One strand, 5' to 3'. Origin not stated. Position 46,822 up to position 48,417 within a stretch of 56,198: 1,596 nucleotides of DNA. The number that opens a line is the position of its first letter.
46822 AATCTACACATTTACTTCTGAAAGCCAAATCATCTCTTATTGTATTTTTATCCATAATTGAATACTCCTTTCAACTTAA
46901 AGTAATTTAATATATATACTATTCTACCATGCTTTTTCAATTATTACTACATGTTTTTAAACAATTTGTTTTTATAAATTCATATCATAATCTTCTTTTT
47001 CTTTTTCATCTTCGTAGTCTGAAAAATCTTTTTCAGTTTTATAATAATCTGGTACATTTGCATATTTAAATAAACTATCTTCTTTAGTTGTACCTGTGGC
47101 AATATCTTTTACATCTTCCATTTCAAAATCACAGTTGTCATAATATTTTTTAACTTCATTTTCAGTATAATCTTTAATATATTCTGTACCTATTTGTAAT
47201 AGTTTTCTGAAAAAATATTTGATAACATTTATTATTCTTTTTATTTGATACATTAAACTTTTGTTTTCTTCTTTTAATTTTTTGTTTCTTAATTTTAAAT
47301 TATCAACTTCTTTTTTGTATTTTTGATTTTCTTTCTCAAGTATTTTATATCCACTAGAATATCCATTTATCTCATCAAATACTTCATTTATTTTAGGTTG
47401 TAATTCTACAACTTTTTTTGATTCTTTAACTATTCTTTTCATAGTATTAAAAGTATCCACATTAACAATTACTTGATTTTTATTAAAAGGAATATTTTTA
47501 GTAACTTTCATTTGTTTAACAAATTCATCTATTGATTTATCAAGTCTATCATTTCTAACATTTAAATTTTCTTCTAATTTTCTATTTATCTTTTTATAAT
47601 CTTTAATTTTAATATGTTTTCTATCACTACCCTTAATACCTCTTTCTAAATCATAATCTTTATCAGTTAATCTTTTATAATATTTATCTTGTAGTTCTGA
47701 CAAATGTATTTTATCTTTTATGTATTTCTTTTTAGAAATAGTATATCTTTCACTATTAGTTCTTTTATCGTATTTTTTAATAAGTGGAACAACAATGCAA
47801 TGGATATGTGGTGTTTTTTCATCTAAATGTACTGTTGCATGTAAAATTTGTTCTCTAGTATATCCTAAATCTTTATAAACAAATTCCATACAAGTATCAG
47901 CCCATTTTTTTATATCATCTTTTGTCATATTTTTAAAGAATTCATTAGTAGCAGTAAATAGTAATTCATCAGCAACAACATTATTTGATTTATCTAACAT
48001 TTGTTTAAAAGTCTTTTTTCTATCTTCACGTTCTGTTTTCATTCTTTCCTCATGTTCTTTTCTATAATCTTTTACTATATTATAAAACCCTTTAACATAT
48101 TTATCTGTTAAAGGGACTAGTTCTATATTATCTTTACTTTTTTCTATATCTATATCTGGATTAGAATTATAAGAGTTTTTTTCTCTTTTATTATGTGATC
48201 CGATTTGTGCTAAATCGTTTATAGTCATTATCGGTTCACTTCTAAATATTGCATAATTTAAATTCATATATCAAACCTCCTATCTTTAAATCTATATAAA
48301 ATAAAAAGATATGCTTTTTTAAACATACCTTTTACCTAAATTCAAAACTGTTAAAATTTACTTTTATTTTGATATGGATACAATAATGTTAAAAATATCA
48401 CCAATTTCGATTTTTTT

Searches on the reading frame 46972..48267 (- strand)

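Call 87: search_protein_families(library=pfam, proteins=[window:46972-48267:-], max_evalue=0.001)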
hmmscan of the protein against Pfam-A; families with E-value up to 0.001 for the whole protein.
window:46972-48267:- (431 aa): 1 family
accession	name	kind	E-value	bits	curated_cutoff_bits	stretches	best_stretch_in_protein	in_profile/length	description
PF01076.25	Mob_Pre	-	7.3e-31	108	25.5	1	4-226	3-196/196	Plasmid recombination enzyme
